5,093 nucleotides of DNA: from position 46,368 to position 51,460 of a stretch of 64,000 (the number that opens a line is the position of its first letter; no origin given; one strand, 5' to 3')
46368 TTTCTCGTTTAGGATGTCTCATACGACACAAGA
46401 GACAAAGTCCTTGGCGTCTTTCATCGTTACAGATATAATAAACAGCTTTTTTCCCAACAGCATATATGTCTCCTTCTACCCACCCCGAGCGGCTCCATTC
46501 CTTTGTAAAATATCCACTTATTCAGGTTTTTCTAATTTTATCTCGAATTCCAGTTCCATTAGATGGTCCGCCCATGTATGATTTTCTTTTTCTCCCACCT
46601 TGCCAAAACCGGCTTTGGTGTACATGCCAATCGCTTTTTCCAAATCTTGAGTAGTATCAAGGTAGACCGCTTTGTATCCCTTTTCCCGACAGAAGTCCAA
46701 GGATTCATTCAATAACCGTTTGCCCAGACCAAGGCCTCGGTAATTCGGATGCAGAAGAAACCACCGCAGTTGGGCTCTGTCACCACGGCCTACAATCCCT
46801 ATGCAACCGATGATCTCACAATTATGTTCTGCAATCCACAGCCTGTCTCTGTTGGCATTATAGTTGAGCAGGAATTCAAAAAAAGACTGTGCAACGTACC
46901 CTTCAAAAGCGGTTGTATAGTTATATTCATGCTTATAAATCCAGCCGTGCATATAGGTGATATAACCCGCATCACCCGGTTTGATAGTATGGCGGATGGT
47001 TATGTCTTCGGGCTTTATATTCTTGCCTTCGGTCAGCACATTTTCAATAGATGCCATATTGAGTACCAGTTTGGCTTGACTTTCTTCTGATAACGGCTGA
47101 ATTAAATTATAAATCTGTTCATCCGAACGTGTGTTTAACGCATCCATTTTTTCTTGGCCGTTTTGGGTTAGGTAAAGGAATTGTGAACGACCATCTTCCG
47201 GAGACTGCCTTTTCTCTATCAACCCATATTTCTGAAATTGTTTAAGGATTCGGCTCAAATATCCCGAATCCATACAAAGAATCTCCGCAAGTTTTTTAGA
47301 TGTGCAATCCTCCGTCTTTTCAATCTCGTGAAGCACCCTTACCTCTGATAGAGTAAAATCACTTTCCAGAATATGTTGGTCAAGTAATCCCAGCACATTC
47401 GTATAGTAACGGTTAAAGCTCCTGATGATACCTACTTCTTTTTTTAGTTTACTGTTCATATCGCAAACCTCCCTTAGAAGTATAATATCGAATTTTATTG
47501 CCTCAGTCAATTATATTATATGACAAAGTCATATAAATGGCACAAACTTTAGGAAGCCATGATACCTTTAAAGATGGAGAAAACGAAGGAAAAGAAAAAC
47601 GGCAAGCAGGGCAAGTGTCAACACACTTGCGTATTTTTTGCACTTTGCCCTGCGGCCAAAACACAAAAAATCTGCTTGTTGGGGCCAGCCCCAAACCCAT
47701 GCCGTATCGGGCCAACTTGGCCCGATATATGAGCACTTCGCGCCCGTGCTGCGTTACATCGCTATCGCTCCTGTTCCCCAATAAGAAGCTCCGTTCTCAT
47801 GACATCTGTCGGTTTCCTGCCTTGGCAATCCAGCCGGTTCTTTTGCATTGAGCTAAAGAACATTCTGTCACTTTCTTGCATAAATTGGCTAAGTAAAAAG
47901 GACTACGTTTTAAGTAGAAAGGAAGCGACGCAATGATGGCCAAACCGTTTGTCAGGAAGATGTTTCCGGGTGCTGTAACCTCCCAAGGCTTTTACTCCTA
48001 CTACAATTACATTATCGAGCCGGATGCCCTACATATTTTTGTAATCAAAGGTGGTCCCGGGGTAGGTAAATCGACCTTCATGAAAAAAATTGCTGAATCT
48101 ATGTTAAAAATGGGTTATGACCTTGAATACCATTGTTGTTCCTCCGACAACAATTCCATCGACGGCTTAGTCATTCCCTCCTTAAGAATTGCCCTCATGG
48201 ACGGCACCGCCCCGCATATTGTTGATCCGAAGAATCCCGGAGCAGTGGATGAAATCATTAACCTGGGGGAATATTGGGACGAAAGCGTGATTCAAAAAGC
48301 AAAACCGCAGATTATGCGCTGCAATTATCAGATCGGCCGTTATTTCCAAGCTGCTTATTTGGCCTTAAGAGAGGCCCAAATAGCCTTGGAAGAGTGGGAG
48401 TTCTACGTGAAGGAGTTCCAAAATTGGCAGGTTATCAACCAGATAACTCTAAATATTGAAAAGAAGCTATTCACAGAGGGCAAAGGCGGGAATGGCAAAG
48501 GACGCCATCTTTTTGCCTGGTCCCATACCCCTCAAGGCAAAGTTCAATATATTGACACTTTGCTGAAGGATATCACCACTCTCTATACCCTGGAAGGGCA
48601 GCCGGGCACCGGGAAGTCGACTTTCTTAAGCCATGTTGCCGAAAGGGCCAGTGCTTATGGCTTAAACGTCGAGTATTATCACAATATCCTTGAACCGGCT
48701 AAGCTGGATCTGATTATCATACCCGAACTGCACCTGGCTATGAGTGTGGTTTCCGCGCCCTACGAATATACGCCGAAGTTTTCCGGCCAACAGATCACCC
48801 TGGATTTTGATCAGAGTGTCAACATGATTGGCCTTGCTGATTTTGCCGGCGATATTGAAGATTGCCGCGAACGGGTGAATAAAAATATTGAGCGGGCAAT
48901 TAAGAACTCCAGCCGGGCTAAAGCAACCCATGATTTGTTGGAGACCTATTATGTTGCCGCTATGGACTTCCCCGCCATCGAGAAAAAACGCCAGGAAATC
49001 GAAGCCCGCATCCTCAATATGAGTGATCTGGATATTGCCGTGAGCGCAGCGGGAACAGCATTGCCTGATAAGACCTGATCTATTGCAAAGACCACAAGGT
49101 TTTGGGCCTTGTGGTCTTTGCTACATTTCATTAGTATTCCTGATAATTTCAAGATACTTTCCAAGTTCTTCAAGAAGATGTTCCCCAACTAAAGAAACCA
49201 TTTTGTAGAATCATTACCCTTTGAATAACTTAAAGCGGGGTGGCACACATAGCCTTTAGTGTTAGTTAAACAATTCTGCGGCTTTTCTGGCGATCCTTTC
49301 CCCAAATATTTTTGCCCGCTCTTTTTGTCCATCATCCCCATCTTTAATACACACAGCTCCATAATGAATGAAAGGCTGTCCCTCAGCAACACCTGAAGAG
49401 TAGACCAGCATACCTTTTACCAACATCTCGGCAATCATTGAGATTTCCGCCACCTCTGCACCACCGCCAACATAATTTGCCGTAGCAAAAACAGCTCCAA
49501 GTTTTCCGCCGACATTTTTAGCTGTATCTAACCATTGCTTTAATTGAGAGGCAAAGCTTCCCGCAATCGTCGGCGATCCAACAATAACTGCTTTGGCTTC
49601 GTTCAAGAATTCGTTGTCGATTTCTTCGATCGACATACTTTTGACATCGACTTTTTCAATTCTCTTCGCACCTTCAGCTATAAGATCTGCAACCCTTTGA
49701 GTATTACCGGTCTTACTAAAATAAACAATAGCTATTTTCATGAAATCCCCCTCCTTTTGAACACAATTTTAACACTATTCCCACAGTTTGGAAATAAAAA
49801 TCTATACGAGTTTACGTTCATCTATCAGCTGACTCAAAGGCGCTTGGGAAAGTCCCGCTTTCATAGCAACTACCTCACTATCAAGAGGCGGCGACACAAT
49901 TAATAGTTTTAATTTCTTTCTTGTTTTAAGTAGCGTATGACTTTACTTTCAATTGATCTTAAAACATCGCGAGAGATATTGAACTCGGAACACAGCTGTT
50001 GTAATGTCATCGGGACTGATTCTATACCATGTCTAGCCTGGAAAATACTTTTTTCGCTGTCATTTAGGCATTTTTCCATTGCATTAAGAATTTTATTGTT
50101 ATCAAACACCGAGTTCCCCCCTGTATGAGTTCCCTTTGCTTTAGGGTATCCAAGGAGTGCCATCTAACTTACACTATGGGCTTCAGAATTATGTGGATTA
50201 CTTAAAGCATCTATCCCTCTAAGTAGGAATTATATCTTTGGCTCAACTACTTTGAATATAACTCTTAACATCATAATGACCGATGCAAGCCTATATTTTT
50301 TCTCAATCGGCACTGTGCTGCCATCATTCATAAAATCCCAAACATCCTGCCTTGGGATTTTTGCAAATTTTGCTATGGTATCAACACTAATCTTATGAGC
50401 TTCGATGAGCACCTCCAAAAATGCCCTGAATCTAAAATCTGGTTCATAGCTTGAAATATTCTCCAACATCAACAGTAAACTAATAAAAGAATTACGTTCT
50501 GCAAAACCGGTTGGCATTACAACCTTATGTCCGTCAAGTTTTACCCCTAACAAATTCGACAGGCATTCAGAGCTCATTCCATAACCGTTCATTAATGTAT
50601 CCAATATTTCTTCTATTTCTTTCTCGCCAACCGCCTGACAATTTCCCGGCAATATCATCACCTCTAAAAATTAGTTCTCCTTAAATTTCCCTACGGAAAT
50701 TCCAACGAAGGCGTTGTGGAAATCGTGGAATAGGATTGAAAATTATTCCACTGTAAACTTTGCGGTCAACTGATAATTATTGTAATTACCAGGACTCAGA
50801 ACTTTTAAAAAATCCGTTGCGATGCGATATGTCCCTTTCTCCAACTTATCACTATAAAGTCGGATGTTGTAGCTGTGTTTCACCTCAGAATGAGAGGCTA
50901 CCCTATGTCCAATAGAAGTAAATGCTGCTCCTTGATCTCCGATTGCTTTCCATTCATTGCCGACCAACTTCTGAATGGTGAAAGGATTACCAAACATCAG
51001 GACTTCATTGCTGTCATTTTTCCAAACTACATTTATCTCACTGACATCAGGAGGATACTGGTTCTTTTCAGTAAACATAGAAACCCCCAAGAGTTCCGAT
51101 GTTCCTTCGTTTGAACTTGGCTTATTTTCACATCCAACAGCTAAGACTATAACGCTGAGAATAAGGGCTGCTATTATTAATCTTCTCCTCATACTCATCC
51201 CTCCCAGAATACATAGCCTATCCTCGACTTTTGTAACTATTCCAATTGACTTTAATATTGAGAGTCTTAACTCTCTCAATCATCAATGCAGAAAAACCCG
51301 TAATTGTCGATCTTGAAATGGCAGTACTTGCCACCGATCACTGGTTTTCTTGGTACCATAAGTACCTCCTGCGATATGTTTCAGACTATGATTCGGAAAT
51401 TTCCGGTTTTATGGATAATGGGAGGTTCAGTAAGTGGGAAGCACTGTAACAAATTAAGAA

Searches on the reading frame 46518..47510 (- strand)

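Call 6: search_protein_families(library=pfam, proteins=[window:46518-47510:-], max_evalue=0.01)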
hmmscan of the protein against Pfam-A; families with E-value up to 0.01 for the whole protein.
window:46518-47510:- (330 aa): 14 families
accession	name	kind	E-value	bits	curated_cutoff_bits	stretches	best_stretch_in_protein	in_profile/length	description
PF00583.31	Acetyltransf_1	-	5.5e-20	72.2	20.7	1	206-302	17-116/116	Acetyltransferase (GNAT) family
PF13508.13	Acetyltransf_7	-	1.6e-14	54.4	27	1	221-302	2-82/84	Acetyltransferase (GNAT) domain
PF01047.28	MarR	-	3.5e-14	52.9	24.6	1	52-109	1-58/59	MarR family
PF12802.13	MarR_2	-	2.2e-11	44.2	27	1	51-109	2-61/61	MarR family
PF13673.13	Acetyltransf_10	-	2.2e-10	41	23.6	1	219-316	28-121/128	Acetyltransferase (GNAT) domain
PF22381.2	Staph_reg_Sar_Rot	-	5.6e-09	36.4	27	1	50-125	10-85/85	Transcriptional regulator SarA/Rot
PF13463.12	HTH_27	-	2e-06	28.4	22.2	1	53-118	2-68/68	Winged helix DNA-binding domain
PF13302.13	Acetyltransf_3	-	2.8e-05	25.3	25.4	1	207-302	37-137/138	Acetyltransferase (GNAT) domain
PF13527.13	Acetyltransf_9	-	0.00065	20.1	25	0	254-303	81-125/127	Acetyltransferase (GNAT) domain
PF08445.16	FR47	-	0.0029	18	22.1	1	246-306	22-81/86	FR47-like protein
PF13545.12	HTH_Crp_2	-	0.0034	17.8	27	1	69-101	23-56/70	Crp-like helix-turn-helix domain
PF14542.12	Acetyltransf_CG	-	0.0038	17.8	30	0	254-282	33-61/80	GCN5-related N-acetyl-transferase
PF13412.12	HTH_24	-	0.0038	17.2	21.9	0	58-99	7-48/48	Winged helix-turn-helix DNA-binding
PF03551.20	PadR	-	0.0091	16.4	27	0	78-123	27-74/75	Transcriptional regulator PadR-like family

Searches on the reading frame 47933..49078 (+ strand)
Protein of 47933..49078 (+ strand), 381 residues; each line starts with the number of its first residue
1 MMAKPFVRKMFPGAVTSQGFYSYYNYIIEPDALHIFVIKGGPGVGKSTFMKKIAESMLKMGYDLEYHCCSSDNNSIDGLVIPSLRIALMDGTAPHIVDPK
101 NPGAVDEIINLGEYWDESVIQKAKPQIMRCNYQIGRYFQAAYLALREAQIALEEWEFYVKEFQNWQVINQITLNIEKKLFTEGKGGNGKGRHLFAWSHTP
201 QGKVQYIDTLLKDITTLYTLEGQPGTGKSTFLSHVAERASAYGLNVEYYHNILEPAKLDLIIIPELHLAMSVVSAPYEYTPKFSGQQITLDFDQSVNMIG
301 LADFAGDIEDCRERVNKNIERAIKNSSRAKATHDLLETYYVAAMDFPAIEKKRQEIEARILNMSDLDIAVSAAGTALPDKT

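Call 6: search_protein_families(library=pfam, proteins=[window:47933-49078:+], max_evalue=0.01)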
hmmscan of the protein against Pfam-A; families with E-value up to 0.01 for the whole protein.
window:47933-49078:+ (381 aa): 37 families (the best 25 are shown)
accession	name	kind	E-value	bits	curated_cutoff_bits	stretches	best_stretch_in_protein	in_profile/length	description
PF24883.2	NPHP3_N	-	2.1e-10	41.4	24.8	1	30-74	19-63/164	Nephrocystin 3, N-terminal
PF13604.12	AAA_30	-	1.4e-08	35.2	27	1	206-248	9-51/191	AAA domain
PF20720.3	nSTAND3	-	1.7e-07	31.5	27.2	1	34-67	18-50/155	Novel STAND NTPase 3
PF03266.21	NTPase_1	-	5.1e-07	30.1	23.9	1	37-64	3-30/168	NTPase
PF00910.28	RNA_helicase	-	8.6e-07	29.8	21.5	0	37-62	2-28/105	RNA helicase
PF13245.12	AAA_19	-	1.1e-06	29.3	25.1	0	35-68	13-46/134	AAA domain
PF05729.18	NACHT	-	1.4e-06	28.7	26.7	0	36-58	3-25/167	NACHT domain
PF25199.1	nSTAND_NTPase5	-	2.8e-06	27.7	34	0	215-257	41-84/145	Novel STAND NTPase 5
PF13207.12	AAA_17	-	5.4e-06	27.2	27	0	40-57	2-19/136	AAA domain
PF13238.12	AAA_18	-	6e-06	27.2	29.4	0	220-247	3-29/128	AAA domain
PF00931.28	NB-ARC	-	1.8e-05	24.6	23.5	0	30-75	15-62/248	NB-ARC domain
PF13401.12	AAA_22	-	2.4e-05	25.1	27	0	217-269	7-33/130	AAA domain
PF13191.12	AAA_16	-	2.5e-05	25.3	32.6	0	217-242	26-51/167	AAA ATPase domain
PF07728.20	AAA_5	-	3e-05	24.5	22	0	220-249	4-31/139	AAA domain (dynein-related subfamily)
PF03193.22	RsgA_GTPase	-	3e-05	24.3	30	0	189-239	82-130/174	RsgA GTPase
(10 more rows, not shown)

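Call 17: find_related_loci(query=window:47933-49078:+, collection=genome_contigs, flank=10000)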
Query window:47933-49078:+ (381 aa) in genome_contigs; peptide patterns used: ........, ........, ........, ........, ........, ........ (x = any residue, [..] = any of these).
96 stretches matched a pattern; 44 encode a relative of the query (tblastn E <= 1e-3); 44 distinct loci.
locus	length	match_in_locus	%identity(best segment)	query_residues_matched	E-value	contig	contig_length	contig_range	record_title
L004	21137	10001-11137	89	2-380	0e+0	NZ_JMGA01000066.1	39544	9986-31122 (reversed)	Desulfosporosinus sp. HMP52 Desulfosporosinus_HMP51_contig_78, whole genome shotgun sequence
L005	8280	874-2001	65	1-374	1e-167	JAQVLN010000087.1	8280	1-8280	MAG: Desulfitobacteriaceae bacterium isolate STF1_110 NODE_29723_length_8280_cov_3.955844_Sandtown_F1, whole genome shot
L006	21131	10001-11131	62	2-378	7e-163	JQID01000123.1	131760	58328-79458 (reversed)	Desulfosporosinus sp. Tol-M Desulfosporosinus_sp._Tol-M_contig_75, whole genome shotgun sequence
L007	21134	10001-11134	61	1-378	1e-157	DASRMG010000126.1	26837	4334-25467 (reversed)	MAG TPA_asm: Desulfosporosinus sp. isolate SMAG_U10209 k141_22122, whole genome shotgun sequence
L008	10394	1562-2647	61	2-361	3e-155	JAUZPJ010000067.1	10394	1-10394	MAG: Bacillota bacterium isolate bin54(3d) LAKLFDKO_67, whole genome shotgun sequence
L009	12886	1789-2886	60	2-365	9e-155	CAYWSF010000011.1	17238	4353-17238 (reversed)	MAG TPA_asm: uncultured Desulfosporosinus sp. isolate SRP192927_co5_228 genome assembly, contig: NODE_4500_length_17238_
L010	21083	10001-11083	46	7-365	3e-108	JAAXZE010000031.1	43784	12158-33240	MAG: Clostridia bacterium isolate AS01afH2WH_13 6608_AS01, whole genome shotgun sequence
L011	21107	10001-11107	45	2-365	1e-107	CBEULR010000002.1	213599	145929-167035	MAG TPA_asm: uncultured Peptococcaceae bacterium isolate SRR13515396_binner12_Refined_8 genome assembly, contig: ERZ2551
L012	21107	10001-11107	47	1-364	1e-105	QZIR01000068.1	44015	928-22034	MAG: Desulforudis sp. isolate SURF_60 Ga0104751_1001218, whole genome shotgun sequence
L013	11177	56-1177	45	2-375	9e-102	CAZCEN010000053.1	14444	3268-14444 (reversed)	MAG TPA_asm: uncultured Sporomusaceae bacterium isolate binchicken_co158_163 genome assembly, contig: NODE_3641_length_1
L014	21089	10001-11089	45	2-364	3e-100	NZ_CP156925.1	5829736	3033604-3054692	Sporomusa rhizae strain DSM 16652 chromosome, complete genome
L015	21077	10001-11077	44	2-361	6e-94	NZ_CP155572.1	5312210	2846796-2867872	Sporomusa malonica strain DSM 5090 chromosome, complete genome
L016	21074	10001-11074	44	10-362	5e-92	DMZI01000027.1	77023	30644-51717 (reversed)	MAG TPA_asm: Desulfotomaculum sp. isolate UBA7919 contig_92, whole genome shotgun sequence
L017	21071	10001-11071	43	9-363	4e-90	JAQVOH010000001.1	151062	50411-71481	MAG: Desulfotomaculaceae bacterium isolate STF1_176 NODE_113_length_151062_cov_9.973571_Sandtown_F1, whole genome shotgu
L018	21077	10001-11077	43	2-361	2e-87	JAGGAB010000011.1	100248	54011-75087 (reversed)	MAG: Bacillota bacterium isolate CTSoil_079 scaffold_33, whole genome shotgun sequence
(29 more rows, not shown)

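Call 49: search_protein_families(library=padloc, proteins=[window:47933-49078:+], max_evalue=0.001)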
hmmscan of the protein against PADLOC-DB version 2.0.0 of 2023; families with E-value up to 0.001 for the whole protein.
window:47933-49078:+ (381 aa): 7 families
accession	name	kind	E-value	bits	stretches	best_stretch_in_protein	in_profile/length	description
PDLC04140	mad8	-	6.4e-07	27.2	0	35-61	29-57/314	mads_8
PDLC04476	PDC-M16A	-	7.3e-06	22.6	0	28-62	20-54/691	-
PDLC02372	Nhi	-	0.00012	18.9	0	208-241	192-224/470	-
PDLC02350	AbiO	-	0.00015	18.6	0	27-77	190-236/468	AbiO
PDLC03920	MkoA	-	0.00019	17.8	0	34-59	632-657/1112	-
PDLC04690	PDC-M51B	-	0.00034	18.4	0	36-57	5-26/191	-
PDLC00303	PtuA1|PtuA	-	0.00069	16.8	0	34-63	13-42/386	AAA ATPase domain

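Call 62: search_protein_families(library=ncbifam, proteins=[window:47933-49078:+], max_evalue=0.001)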
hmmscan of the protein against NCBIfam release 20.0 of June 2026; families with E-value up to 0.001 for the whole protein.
window:47933-49078:+ (381 aa): 14 families
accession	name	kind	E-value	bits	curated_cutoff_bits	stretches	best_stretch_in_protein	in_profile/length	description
NF005320.0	PRK06851.1-6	equivalog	1.4e-92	310.4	556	1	8-363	6-360/363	hypothetical protein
NF005317.0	PRK06851.1-1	equivalog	4.3e-76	256.6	689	1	9-360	7-357/369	hypothetical protein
NF005318.0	PRK06851.1-2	equivalog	2e-26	93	734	2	32-124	209-300/353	hypothetical protein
NF005319.0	PRK06851.1-5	equivalog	5.6e-20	71.7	739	2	1-142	16-156/360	hypothetical protein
NF005250.0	PRK06761.1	equivalog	1.3e-08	34.2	270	1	34-77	4-47/282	hypothetical protein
NF010248.0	PRK13695.1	equivalog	4.1e-06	26.6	156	0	36-62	6-32/180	NTPase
TIGR00750.1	lao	equivalog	5.7e-06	25.7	240.75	0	34-62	35-63/300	methylmalonyl Co-A mutase-associated GTPase MeaB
NF010335.0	PRK13764.1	equivalog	1.3e-05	24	340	0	37-61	267-291/613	ATPase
TIGR03574.1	selen_PSTK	equivalog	7.7e-05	22.2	290.5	0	36-63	2-29/249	L-seryl-tRNA(Sec) kinase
TIGR01448.2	helicase_RecD2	equivalog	0.00014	20.1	500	0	34-61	332-359/713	SF1B family DNA helicase RecD2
NF006746.0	PRK09270.1-5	subfamily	0.00033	19.6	250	0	35-61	23-49/210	nucleoside/nucleotide kinase family protein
NF000355.4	ribo_prot_ABC_F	equivalog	0.00034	19.6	380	0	35-58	341-364/499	ribosomal protection-like ABC-F family protein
NF006743.0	PRK09270.1-2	equivalog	0.00043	19.4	227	0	27-57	22-52/217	nucleoside/nucleotide kinase family protein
NF045998.1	cleave_ABC_plasm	equivalog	0.00063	18.1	500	0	149-189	468-506/673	Mbov_0121 family peptidase domain-containing ABC transporter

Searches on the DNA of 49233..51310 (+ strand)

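Call 36: search_dna_similar(query=window:49233-51310:+, collection=plasmids, mode=distant, max_rows=10)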
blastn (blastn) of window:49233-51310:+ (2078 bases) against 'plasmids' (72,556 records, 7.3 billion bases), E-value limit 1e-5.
Records with a match: 2; places in all: 2; records where one place covers at least 80% of the query: 0.
Best place of each record, by identity: 60-80% 2.
By first word of the organism name: Clostridium 2.
By predicted mobility (MOB-suite, as given by PLSDB): non-mobilizable 2.
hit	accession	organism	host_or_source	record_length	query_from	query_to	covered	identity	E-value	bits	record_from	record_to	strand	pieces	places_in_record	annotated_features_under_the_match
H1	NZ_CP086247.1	Clostridium sp. CF011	single colony,bovine feces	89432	997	1390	19%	77.4%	9e-81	310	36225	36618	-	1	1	HTH domain-containing protein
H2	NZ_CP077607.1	Clostridium tagluense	single colony,lamb meat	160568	997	1390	19%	77.2%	1e-79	306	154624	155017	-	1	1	HTH domain-containing protein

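Call 38: get_annotated_region(hit=H1, flank=5000)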
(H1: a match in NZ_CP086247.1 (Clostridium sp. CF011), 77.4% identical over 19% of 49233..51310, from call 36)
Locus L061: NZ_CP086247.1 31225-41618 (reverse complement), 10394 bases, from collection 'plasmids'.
description: Clostridium sp. CF011 plasmid pCF011-89, complete sequence
organism: Clostridium sp. CF011 (NCBI taxid 2843318)
taxonomy: Bacteria; Bacillota; Clostridia; Eubacteriales; Clostridiaceae; Clostridium; Clostridium sp. CF011
host: -; source: single colony,bovine feces; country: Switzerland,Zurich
typing (MOB-suite, as given by PLSDB): non-mobilizable
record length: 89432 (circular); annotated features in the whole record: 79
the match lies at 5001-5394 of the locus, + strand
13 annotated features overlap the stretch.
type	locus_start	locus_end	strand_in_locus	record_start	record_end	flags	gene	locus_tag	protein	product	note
CDS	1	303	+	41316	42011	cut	-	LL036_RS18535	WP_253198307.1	4'-phosphopantetheinyl transferase superfamily protein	-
CDS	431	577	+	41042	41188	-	-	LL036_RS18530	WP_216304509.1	hypothetical protein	-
CDS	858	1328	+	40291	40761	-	-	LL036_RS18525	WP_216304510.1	biotin/lipoyl-containing protein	-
CDS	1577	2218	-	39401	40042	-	-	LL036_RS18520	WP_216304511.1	group II intron maturase-specific domain-containing protein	-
CDS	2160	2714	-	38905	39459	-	-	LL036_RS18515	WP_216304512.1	reverse transcriptase domain-containing protein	-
CDS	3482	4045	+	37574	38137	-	-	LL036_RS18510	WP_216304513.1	tyrosine-type recombinase/integrase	GO:0015074 - DNA integration [Evidence IEA]; GO:0006310 - DNA recombination [Evidence IEA]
CDS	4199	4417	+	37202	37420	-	-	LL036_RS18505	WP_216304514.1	hypothetical protein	-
CDS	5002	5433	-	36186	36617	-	-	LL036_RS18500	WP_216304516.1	HTH domain-containing protein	-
CDS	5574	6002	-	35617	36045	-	-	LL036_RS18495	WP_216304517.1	tyrosine-type recombinase/integrase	GO:0015074 - DNA integration [Evidence IEA]; GO:0006310 - DNA recombination [Evidence IEA]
CDS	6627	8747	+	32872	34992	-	-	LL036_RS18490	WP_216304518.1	histidinol phosphatase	-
CDS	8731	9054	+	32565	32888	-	-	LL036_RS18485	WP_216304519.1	hypothetical protein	-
CDS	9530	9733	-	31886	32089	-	-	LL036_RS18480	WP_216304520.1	hypothetical protein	-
CDS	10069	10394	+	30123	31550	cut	-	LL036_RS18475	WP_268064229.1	aldehyde dehydrogenase family protein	-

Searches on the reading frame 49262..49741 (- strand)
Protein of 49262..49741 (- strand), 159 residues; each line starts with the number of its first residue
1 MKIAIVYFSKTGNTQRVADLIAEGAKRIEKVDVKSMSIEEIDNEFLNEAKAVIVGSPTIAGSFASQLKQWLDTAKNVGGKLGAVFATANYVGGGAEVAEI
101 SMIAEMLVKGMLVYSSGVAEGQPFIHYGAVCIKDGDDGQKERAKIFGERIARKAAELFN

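Call 6: search_protein_families(library=pfam, proteins=[window:49262-49741:-], max_evalue=0.01)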
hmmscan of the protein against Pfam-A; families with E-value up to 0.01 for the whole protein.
window:49262-49741:- (159 aa): 6 families
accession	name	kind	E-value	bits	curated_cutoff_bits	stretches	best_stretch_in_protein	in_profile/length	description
PF00258.30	Flavodoxin_1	-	5.1e-09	36.9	25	1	5-91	1-98/143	Flavodoxin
PF12724.12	Flavodoxin_5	-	7.9e-09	36.4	27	1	5-90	2-85/145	Flavodoxin domain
PF03358.20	FMN_red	-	7.5e-08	32.5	24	1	11-113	13-139/152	NADPH-dependent FMN reductase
PF12641.12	Flavodoxin_3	-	5.2e-06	26.8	27.5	1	4-88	1-77/160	Flavodoxin domain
PF02525.22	Flavodoxin_2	-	0.00033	20.9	27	1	16-73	37-102/198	Flavodoxin-like fold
PF07972.16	Flavodoxin_NdrI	-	0.0018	18.9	27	1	5-90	1-81/120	NrdI Flavodoxin like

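Call 49: search_protein_families(library=padloc, proteins=[window:49262-49741:-], max_evalue=0.001)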
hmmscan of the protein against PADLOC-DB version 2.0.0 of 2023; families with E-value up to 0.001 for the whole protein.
window:49262-49741:- (159 aa): 0 families

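Call 62: search_protein_families(library=ncbifam, proteins=[window:49262-49741:-], max_evalue=0.001)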
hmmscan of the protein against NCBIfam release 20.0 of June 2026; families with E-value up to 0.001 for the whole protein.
window:49262-49741:- (159 aa): 17 families
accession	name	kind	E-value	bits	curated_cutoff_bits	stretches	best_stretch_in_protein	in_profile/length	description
NF002999.0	PRK03767.1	equivalog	1.4e-15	57.6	141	2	44-117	65-144/200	NAD(P)H:quinone oxidoreductase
TIGR01755.1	flav_wrbA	equivalog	2.3e-12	47.3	132.5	1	43-120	63-146/197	NAD(P)H:quinone oxidoreductase type IV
NF004049.0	PRK05568.1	equivalog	7.7e-12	45.7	206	1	2-61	3-61/142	flavodoxin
TIGR01753.1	flav_short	equivalog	6.8e-11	42.8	123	1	3-60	1-57/140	flavodoxin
NF038196.1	ferrodoxin_EFR1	subfamily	7.4e-09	36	75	1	5-96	1-86/242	EFR1 family ferrodoxin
NF045594.1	flavodox_BilS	equivalog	1.5e-07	31.5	155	1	3-93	1-82/160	flavodoxin family protein BilS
NF008887.0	PRK11921.1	equivalog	5.1e-07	28.9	635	1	2-111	251-362/396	anaerobic nitric oxide reductase flavorubredoxin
TIGR01752.1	flav_long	equivalog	5.2e-07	29.4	146.75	1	2-85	1-84/167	flavodoxin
NF006736.0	PRK09267.1-2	equivalog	5.5e-07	29.5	202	1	1-91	2-89/161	flavodoxin FldA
NF006739.0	PRK09267.1-5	subfamily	1.6e-06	28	175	1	2-72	3-68/168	flavodoxin FldA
NF005216.0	PRK06703.1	subfamily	2.2e-06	27.8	127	1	1-62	2-63/151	flavodoxin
NF006738.0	PRK09267.1-4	equivalog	4.7e-06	26.3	172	1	1-75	1-74/171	flavodoxin FldA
NF004050.0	PRK05569.1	subfamily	5.7e-06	26.7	136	1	2-60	3-60/141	flavodoxin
NF008316.0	PRK11104.1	equivalog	6.4e-06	26.1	142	1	1-91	1-90/177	menaquinone-dependent protoporphyrinogen IX dehydrogenase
NF005587.0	PRK07308.1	equivalog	0.00011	22.4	138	1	4-59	5-59/147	flavodoxin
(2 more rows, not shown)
